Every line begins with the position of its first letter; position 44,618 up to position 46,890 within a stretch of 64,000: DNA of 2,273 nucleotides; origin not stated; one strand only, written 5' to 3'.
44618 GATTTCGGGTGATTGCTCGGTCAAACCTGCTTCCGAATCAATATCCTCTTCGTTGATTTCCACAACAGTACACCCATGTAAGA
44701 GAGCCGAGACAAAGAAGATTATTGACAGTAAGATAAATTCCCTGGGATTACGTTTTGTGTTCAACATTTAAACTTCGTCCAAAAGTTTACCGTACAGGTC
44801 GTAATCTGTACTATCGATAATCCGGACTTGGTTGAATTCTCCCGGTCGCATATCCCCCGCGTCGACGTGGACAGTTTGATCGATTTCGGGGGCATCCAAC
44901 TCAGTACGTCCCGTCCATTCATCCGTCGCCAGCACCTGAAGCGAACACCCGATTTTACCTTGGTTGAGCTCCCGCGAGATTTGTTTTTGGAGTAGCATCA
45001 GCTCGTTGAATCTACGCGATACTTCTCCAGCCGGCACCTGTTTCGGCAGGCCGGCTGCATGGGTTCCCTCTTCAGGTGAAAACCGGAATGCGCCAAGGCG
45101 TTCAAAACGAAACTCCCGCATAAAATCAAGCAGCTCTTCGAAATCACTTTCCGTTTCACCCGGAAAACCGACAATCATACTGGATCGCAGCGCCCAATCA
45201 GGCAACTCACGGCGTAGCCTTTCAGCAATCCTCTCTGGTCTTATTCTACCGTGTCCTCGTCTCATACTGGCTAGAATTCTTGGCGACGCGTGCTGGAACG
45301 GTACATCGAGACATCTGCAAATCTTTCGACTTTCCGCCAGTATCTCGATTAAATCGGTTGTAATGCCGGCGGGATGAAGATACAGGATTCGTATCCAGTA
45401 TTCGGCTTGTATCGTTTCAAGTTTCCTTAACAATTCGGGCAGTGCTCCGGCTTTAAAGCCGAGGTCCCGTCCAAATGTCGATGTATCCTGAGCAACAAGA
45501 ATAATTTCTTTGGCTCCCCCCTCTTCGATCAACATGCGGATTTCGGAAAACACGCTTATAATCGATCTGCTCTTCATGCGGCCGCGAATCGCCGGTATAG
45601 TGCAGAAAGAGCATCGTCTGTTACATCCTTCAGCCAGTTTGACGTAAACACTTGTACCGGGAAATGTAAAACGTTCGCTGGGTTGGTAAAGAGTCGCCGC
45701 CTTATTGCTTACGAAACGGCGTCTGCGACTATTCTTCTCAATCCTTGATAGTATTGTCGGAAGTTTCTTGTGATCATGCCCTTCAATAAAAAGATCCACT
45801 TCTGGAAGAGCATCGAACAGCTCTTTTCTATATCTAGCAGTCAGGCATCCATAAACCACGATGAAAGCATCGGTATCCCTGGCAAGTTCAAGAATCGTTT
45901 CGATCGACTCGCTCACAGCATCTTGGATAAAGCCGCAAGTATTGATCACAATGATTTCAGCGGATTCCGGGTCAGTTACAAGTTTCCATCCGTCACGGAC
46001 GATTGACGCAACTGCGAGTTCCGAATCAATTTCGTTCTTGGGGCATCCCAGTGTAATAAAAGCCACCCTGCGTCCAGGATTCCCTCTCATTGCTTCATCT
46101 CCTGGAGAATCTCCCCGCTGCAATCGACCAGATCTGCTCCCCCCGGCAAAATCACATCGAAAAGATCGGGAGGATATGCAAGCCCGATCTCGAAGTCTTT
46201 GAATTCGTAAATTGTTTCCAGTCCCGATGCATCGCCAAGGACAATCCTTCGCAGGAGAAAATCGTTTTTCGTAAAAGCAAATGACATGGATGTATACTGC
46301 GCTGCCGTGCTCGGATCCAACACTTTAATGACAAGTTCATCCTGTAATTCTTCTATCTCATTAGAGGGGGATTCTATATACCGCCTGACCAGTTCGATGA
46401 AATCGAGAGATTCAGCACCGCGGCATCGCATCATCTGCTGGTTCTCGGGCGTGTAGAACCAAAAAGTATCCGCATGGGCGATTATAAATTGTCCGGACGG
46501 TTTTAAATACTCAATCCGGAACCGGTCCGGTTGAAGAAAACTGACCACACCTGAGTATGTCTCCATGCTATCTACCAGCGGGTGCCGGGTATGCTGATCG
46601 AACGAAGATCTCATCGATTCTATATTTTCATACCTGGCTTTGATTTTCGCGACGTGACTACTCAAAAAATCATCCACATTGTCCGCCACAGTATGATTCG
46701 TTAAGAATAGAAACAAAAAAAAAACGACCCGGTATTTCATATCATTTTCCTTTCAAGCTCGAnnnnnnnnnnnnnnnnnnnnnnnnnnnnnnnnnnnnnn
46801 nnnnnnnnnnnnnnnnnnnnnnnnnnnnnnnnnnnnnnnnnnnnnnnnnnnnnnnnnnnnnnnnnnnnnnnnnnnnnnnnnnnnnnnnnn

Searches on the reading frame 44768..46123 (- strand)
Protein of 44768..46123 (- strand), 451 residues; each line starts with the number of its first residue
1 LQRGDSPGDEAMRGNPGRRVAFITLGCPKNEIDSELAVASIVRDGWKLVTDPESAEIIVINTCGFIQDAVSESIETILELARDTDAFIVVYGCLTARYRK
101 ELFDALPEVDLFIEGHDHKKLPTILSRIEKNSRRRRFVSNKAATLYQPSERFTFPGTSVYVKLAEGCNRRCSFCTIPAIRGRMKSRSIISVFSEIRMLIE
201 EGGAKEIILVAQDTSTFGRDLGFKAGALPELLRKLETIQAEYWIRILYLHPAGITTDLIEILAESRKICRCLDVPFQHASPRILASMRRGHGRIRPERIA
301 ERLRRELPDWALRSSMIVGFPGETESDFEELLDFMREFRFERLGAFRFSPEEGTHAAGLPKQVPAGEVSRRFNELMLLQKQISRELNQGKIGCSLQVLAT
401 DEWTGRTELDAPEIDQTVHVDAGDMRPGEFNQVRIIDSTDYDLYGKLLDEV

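Call 35: search_protein_families(library=pfam, proteins=[window:44768-46123:-], max_evalue=0.00001)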
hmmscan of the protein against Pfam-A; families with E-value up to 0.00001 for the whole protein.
window:44768-46123:- (451 aa): 3 families
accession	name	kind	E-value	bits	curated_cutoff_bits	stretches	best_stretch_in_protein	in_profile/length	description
PF00919.26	UPF0004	-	1.2e-23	83.4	27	1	19-113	1-97/98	Uncharacterized protein family UPF0004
PF04055.27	Radical_SAM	-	1.8e-22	80.7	29.5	1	163-335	3-166/166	Radical SAM superfamily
PF18693.7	TRAM_2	-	3.7e-13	49.9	27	1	400-447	14-62/63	TRAM domain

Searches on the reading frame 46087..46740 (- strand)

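Call 35: search_protein_families(library=pfam, proteins=[window:46087-46740:-], max_evalue=0.00001)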
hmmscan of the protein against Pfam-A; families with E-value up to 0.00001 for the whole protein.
window:46087-46740:- (217 aa): 1 family
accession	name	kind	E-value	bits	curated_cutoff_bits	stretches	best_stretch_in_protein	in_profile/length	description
PF03548.22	LolA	-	5.2e-15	56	23.6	1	39-195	2-163/165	Outer membrane lipoprotein carrier protein LolA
